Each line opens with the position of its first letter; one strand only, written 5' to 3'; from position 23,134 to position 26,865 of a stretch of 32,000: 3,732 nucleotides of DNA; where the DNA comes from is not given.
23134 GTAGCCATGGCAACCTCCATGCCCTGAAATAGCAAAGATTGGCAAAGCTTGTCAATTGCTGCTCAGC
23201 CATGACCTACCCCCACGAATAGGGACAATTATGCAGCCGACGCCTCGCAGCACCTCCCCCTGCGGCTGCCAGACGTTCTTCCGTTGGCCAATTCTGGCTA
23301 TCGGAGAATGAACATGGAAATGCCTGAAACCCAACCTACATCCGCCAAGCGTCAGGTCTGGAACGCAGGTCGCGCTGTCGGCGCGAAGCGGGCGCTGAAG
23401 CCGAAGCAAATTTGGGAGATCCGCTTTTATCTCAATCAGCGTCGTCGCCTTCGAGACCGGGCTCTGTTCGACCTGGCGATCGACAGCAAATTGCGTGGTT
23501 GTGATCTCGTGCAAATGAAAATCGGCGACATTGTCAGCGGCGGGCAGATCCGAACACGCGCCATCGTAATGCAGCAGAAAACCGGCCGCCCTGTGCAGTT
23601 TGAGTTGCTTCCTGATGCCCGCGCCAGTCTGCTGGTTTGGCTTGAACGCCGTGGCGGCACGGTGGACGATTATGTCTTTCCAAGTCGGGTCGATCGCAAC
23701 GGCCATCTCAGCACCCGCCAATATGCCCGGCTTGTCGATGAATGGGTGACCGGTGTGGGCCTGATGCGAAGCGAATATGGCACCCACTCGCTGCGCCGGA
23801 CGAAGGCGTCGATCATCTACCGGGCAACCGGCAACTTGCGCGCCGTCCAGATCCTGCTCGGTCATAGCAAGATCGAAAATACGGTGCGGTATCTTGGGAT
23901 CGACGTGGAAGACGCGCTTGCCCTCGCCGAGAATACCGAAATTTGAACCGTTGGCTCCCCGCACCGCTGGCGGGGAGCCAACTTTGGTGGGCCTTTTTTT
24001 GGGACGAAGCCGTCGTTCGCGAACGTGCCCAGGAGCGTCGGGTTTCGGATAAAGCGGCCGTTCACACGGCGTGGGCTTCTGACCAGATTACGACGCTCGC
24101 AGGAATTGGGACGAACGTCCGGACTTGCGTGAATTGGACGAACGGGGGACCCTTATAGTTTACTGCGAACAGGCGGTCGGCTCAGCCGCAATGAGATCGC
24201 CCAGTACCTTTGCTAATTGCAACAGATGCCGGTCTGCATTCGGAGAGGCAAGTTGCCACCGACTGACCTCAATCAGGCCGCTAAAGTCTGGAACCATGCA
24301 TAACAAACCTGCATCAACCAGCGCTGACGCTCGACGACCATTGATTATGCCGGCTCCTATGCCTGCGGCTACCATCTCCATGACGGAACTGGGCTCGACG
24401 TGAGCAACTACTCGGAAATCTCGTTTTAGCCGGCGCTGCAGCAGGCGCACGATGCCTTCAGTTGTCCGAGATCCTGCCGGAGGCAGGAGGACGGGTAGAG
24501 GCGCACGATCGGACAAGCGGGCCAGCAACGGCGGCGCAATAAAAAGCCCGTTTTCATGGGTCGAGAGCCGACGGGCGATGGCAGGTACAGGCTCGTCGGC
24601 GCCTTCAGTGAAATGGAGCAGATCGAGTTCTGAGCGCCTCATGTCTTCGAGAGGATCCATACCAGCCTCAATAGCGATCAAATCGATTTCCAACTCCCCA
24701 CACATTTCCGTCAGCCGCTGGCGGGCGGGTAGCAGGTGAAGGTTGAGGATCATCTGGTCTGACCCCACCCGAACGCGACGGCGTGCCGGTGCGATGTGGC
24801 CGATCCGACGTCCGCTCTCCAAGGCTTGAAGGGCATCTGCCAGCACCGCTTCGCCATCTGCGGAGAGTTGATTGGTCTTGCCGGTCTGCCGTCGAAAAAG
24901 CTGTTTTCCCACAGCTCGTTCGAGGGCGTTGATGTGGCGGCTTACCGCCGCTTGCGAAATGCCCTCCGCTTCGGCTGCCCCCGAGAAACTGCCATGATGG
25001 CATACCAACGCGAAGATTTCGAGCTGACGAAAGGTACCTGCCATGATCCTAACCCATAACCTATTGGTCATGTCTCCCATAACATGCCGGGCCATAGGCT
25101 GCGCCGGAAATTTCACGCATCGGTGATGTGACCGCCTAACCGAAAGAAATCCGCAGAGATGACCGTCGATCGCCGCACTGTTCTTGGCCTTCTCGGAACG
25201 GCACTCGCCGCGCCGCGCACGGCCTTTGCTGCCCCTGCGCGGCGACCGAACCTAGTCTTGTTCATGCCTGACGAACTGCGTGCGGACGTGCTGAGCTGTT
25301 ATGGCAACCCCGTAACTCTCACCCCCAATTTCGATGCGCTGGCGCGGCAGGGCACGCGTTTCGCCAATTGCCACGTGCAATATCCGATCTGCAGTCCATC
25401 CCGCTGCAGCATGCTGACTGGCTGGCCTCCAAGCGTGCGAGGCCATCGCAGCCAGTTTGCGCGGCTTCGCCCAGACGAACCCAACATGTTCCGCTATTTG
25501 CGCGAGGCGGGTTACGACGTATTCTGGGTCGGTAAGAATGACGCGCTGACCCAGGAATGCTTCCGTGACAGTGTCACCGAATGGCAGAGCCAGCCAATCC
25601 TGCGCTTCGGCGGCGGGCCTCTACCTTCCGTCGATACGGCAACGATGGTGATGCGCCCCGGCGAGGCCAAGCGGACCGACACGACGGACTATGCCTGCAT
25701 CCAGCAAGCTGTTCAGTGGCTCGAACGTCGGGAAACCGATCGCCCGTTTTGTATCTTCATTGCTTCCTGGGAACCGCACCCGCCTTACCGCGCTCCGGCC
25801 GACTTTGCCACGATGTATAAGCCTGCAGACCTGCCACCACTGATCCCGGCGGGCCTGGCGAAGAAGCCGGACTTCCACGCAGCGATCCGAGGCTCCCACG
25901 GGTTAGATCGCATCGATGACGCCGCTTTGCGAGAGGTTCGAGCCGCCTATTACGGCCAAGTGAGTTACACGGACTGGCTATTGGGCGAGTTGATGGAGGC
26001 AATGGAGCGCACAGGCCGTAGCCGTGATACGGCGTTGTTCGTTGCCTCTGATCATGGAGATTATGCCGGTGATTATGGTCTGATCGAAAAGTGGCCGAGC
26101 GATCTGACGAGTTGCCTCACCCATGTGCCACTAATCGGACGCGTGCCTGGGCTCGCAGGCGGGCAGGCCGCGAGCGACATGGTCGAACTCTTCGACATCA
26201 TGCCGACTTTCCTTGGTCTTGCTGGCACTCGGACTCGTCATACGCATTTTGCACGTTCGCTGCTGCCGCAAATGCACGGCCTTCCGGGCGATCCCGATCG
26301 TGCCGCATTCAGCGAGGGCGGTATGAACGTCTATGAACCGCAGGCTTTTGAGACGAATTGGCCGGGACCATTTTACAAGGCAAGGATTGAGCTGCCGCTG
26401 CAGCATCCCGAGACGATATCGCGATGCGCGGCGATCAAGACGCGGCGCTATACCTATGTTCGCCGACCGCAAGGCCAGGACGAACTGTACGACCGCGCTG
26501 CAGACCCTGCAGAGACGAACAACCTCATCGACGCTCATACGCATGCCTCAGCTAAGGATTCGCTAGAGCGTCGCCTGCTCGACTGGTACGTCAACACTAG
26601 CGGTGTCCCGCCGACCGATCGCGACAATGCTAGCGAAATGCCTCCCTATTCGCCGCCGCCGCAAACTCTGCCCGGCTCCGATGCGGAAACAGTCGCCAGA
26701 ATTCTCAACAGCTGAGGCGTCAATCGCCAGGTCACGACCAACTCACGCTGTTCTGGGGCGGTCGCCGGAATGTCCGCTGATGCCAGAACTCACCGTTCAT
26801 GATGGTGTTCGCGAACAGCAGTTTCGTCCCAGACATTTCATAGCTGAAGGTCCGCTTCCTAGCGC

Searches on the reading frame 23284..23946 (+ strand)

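Call 7: search_protein_families(library=ncbifam, proteins=[window:23284-23946:+], max_evalue=1)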
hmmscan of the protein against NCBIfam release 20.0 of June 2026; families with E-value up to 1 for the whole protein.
window:23284-23946:+ (220 aa): 10 families
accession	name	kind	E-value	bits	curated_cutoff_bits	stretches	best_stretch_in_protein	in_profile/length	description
NF040815.2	recomb_XerA_Arch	equivalog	6.7e-16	58.6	220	1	45-210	101-258/263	site-specific tyrosine recombinase/integron integrase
TIGR02224.1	recomb_XerC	equivalog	2.7e-15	56.5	335.15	1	53-210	125-281/295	tyrosine recombinase XerC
NF001399.0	PRK00283.1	subfamily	5.1e-11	42.4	279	1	51-206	129-283/300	tyrosine recombinase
TIGR02225.1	recomb_XerD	equivalog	2.9e-10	40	329.6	1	51-205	119-273/290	site-specific tyrosine recombinase XerD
NF003462.0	PRK05084.1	equivalog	3.1e-06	26.2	267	1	52-210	191-348/360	tyrosine recombinase XerS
NF002331.0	PRK01287.1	subfamily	4e-05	22.8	371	1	55-210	161-316/365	site-specific tyrosine recombinase XerC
NF007371.0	PRK09871.1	subfamily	0.00023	20.7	222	1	57-205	27-173/198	tyrosine-type DNA invertase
NF011946.0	PRK15417.1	equivalog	0.0003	20.1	435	1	134-204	244-313/337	integron integrase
TIGR02249.1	integrase_gron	subfamily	0.00039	19.9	265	1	138-203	233-297/315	integron integrase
NF007370.0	PRK09870.1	subfamily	0.0038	16.9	221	1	57-204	33-177/200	tyrosine-type DNA invertase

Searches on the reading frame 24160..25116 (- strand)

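Call 5: search_protein_families(library=pfam, proteins=[window:24160-25116:-], max_evalue=0.1)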
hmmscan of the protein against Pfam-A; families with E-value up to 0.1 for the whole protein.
window:24160-25116:- (318 aa): 6 families
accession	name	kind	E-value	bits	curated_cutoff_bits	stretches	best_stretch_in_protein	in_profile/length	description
PF00126.33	HTH_1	-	4.2e-18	65.5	26.6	1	29-89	1-60/60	Bacterial regulatory helix-turn-helix protein, lysR family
PF03466.25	LysR_substrate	-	9.3e-08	32.1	28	1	111-296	4-192/209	LysR substrate binding domain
PF12840.13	HTH_20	-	0.00076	19.8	27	1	46-68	23-45/51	Helix-turn-helix domain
PF01022.26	HTH_5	-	0.016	15.5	22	1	48-68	22-42/47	Bacterial regulatory protein, arsR family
PF13412.12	HTH_24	-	0.023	14.7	21.9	1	48-67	24-43/48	Winged helix-turn-helix DNA-binding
PF13542.12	HTH_Tnp_ISL3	-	0.098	12.6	27.4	0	34-60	20-45/51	Helix-turn-helix domain of transposase family ISL3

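Call 6: search_protein_families(library=padloc, proteins=[window:24160-25116:-], max_evalue=0.1)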
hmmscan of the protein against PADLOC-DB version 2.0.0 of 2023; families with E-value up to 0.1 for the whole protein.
window:24160-25116:- (318 aa): 2 families
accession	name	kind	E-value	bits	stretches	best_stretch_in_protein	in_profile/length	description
PDLC01870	CARF3--CARF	-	0.001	16.9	1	48-92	158-202/228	-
PDLC01720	Csa3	-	0.0072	14.9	1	47-109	48-109/118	Csa3_1_CAS-I-II-III-IV-V-VI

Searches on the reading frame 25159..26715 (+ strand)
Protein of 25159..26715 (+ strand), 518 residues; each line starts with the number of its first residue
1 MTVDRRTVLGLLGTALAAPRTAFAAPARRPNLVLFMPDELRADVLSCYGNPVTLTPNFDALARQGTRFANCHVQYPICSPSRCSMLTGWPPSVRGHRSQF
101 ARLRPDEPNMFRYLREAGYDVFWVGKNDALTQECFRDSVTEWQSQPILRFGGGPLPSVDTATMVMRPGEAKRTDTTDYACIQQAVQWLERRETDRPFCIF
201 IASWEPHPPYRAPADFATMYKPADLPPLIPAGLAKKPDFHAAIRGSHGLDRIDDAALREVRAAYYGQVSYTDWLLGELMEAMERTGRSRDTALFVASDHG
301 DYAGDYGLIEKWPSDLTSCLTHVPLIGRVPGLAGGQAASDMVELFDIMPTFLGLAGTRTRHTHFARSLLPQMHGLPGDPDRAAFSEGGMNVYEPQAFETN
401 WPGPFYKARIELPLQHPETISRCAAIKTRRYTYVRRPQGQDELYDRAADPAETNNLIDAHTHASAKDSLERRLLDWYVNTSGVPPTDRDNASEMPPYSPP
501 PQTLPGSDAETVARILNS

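Call 96: search_protein_families(library=pfam, proteins=[window:25159-26715:+], max_evalue=0.01)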
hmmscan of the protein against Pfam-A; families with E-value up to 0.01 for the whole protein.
window:25159-26715:+ (518 aa): 3 families
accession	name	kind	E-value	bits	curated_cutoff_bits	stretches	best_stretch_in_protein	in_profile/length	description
PF00884.28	Sulfatase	-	8.6e-43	147.2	25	1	30-356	1-300/301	Sulfatase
PF01663.27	Phosphodiest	-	6.8e-10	39.5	23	1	32-300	1-220/342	Type I phosphodiesterase / nucleotide pyrophosphatase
PF16347.10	SGSH_C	-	9.5e-10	39.3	29.3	1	416-475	89-150/154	N-sulphoglucosamine sulphohydrolase, C-terminal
